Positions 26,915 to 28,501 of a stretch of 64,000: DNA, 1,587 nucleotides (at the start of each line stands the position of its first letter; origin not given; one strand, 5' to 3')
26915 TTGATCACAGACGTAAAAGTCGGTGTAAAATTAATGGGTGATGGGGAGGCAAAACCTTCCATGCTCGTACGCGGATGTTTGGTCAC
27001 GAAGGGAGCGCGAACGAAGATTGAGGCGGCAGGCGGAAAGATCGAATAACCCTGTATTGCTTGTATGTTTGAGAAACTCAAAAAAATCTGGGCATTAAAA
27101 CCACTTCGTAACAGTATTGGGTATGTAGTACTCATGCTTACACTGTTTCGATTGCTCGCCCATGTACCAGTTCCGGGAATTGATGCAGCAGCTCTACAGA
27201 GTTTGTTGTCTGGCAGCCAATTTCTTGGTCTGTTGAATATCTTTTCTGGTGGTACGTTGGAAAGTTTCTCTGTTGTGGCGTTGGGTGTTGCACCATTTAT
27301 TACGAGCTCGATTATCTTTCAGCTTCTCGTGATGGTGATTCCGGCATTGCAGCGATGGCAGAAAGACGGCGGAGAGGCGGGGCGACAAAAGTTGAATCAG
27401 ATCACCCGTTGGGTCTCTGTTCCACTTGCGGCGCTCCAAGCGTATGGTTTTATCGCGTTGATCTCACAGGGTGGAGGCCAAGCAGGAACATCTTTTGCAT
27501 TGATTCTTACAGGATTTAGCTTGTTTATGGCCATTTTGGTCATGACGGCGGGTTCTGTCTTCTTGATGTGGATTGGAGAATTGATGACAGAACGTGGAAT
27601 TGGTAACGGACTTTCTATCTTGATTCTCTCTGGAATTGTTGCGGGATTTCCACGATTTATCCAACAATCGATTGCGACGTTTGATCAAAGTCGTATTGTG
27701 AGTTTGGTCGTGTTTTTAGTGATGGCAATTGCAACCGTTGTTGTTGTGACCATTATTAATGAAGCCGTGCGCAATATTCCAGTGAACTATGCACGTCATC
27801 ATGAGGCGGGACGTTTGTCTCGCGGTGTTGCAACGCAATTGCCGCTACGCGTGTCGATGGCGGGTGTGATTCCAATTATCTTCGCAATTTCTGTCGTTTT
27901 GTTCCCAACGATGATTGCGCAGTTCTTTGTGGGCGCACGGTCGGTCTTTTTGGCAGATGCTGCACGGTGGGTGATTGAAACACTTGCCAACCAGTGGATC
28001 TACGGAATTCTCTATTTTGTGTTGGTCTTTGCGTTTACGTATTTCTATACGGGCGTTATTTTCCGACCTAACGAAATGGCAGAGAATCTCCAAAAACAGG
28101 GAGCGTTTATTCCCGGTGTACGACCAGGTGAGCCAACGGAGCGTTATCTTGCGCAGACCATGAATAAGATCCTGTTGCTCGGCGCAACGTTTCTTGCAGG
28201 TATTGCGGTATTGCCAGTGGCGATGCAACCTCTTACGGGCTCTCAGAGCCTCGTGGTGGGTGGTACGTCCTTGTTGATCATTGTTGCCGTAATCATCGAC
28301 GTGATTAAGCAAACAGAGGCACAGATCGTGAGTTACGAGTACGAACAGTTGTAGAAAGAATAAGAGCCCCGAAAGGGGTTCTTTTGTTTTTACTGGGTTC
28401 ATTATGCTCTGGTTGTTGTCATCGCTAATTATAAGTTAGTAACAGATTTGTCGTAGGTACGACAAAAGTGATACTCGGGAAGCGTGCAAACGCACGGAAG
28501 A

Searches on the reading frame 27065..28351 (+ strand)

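Call 71: search_protein_families(library=pfam, proteins=[window:27065-28351:+], max_evalue=0.00001)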
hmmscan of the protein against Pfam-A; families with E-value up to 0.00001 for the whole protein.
window:27065-28351:+ (429 aa): 1 family
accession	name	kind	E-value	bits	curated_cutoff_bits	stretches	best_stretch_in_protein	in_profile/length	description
PF00344.25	SecY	-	2.9e-98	329.5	32.2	1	69-413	1-305/306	SecY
